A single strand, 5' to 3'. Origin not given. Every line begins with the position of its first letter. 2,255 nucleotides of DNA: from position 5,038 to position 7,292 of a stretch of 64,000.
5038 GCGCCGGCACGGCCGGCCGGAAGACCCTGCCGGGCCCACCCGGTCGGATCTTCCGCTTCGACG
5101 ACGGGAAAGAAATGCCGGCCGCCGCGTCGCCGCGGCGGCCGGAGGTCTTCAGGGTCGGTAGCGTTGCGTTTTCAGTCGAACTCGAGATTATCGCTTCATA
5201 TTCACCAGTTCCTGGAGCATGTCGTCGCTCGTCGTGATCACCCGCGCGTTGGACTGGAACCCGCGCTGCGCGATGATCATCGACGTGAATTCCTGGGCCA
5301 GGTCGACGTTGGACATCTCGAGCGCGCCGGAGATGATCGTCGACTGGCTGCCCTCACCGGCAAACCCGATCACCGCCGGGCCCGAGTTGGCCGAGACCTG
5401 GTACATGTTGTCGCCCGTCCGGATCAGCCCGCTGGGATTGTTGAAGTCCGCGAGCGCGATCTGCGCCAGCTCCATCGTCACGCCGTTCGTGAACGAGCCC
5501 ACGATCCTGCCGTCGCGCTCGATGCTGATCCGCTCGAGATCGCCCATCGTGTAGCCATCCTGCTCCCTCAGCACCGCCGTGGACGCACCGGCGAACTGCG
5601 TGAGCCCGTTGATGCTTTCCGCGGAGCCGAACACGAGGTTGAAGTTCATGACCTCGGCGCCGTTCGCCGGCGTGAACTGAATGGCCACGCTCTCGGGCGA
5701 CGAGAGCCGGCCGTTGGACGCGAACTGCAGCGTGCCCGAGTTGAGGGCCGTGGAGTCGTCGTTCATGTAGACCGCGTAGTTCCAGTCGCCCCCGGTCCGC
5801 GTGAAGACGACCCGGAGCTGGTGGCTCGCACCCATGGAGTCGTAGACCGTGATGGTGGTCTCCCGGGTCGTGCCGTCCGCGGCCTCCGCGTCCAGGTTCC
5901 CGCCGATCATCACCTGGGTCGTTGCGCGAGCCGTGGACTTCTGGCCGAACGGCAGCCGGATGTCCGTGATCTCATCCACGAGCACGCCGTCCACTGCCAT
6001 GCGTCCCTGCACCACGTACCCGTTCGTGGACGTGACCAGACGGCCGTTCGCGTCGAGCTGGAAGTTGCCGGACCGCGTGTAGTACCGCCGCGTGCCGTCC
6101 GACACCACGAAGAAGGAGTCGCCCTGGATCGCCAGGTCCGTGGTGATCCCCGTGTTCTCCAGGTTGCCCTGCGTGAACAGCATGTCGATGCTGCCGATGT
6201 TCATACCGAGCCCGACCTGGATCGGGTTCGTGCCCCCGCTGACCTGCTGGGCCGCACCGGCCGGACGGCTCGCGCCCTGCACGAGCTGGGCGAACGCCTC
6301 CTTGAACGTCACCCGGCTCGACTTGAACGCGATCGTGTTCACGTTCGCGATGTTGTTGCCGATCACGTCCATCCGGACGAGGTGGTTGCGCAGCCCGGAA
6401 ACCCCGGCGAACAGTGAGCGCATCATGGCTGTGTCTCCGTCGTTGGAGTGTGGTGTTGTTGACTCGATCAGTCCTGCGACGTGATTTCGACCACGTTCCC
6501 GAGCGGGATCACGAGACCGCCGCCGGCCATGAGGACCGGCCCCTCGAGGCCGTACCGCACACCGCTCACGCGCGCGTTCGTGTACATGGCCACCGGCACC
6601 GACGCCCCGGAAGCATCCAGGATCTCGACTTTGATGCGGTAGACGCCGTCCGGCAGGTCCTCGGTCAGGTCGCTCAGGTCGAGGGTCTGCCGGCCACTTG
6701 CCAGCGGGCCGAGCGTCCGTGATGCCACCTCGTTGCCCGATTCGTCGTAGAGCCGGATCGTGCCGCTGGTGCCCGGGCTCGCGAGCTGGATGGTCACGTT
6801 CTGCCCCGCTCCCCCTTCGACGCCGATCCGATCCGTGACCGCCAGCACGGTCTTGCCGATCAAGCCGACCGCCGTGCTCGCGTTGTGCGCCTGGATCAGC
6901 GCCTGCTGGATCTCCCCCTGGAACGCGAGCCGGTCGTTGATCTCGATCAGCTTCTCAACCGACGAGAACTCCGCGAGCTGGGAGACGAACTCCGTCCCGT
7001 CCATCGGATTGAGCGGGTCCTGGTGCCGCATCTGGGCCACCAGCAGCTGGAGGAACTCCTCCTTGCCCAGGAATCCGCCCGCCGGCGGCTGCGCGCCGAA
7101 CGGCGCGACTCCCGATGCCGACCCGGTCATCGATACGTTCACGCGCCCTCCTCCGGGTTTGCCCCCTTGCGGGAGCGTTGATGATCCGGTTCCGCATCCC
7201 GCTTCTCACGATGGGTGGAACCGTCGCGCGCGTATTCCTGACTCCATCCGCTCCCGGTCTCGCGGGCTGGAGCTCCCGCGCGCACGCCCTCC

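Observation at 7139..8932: Protein in the fliK slot carries an embedded CwlK/endolysin-like M15 peptidoglycan peptidase domain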

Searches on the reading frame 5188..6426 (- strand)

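Call 5: search_protein_families(library=pfam, proteins=[window:5188-6426:-], max_evalue=0.01)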
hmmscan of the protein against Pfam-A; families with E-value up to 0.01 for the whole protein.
window:5188-6426:- (412 aa): 5 families
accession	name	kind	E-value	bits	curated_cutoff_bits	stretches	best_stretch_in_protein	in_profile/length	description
PF06429.18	Flg_bbr_C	-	4.9e-18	64.8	23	1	366-410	2-46/46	Flagellar basal body rod FlgEFG protein C-terminal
PF07559.19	FlgE_D2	-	2.4e-16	60.9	22.7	1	177-292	11-142/142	Flagellar basal body protein FlaE D2 domain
PF22692.1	LlgE_F_G_D1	-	7.8e-14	52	27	1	99-155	1-44/64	Flagellar hook protein FlgE/F/G D1 domain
PF00460.25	Flg_bb_rod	-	6.4e-07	29.6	20.7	1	8-32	4-28/31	Flagella basal body rod protein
PF00951.23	Arteri_Gl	-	0.0069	16.7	24.9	0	113-156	116-160/179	Arterivirus GL envelope glycoprotein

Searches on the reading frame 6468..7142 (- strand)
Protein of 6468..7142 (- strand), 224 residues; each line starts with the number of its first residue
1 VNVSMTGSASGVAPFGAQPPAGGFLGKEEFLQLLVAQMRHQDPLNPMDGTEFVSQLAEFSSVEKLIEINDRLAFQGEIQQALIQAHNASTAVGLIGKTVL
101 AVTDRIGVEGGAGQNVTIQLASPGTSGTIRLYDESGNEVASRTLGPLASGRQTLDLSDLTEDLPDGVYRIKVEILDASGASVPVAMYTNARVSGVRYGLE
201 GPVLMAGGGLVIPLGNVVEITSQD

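Call 5: search_protein_families(library=pfam, proteins=[window:6468-7142:-], max_evalue=0.01)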
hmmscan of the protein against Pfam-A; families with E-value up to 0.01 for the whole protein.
window:6468-7142:- (224 aa): 4 families
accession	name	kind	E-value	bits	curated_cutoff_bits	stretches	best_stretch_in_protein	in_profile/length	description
PF03963.19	FlgD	-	8e-21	74.5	27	1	25-72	26-73/75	Flagellar hook capping protein - N-terminal region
PF13860.13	FlgD_ig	-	1e-08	35.4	27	1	111-174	7-75/79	FlgD Ig-like domain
PF13861.12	FLgD_tudor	-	1.4e-08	35.2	26.9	1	87-217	2-57/58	FlgD Tudor-like domain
PF04151.21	PPC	-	0.0013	20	25.9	1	103-172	2-68/70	Bacterial pre-peptidase C-terminal domain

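Call 6: search_protein_families(library=ncbifam, proteins=[window:6468-7142:-], max_evalue=0.01)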
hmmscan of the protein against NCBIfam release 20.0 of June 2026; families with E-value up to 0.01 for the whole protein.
window:6468-7142:- (224 aa): 12 families
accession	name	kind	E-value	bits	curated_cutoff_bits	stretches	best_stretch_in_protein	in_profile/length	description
NF005176.1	PRK06655.1-1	equivalog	1.2e-35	123.3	230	1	26-220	2-196/197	flagellar hook assembly protein FlgD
NF009276.0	PRK12633.1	equivalog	1.2e-24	87.3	383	1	27-204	28-211/234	flagellar basal body rod modification protein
NF007198.0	PRK09619.1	equivalog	2.5e-24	86.2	267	1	27-201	30-195/218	flagellar hook assembly protein FlgD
NF007197.1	PRK09618.1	equivalog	1.2e-22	80.4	129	1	24-103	24-97/138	flagellar hook assembly protein FlgD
NF009453.0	PRK12813.1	equivalog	1.3e-21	77.2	264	1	28-219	33-218/223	flagellar basal body rod modification protein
NF004670.1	PRK06009.1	equivalog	2.3e-19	69.8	124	1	27-106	3-75/108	flagellar hook assembly protein FlgD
NF009277.0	PRK12634.1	equivalog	1.2e-18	68.1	333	1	25-220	27-220/221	flagellar basal body rod modification protein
NF009452.0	PRK12812.1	equivalog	6.6e-12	45.2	258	1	24-222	45-252/289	flagellar basal body rod modification protein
NF008875.0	PRK11911.1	equivalog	1.6e-08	34.7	274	1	25-106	26-103/140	flagellar basal body rod modification protein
NF005278.0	PRK06792.1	equivalog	1.6e-07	31.2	257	1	21-70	47-96/190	flagellar basal body rod modification protein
NF004496.1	PRK05842.1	equivalog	1.4e-06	27.8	250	1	5-64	8-67/271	flagellar hook assembly protein FlgD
TIGR02858.1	spore_III_AA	equivalog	0.0072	15.6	281.3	1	51-173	26-147/272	stage III sporulation protein AA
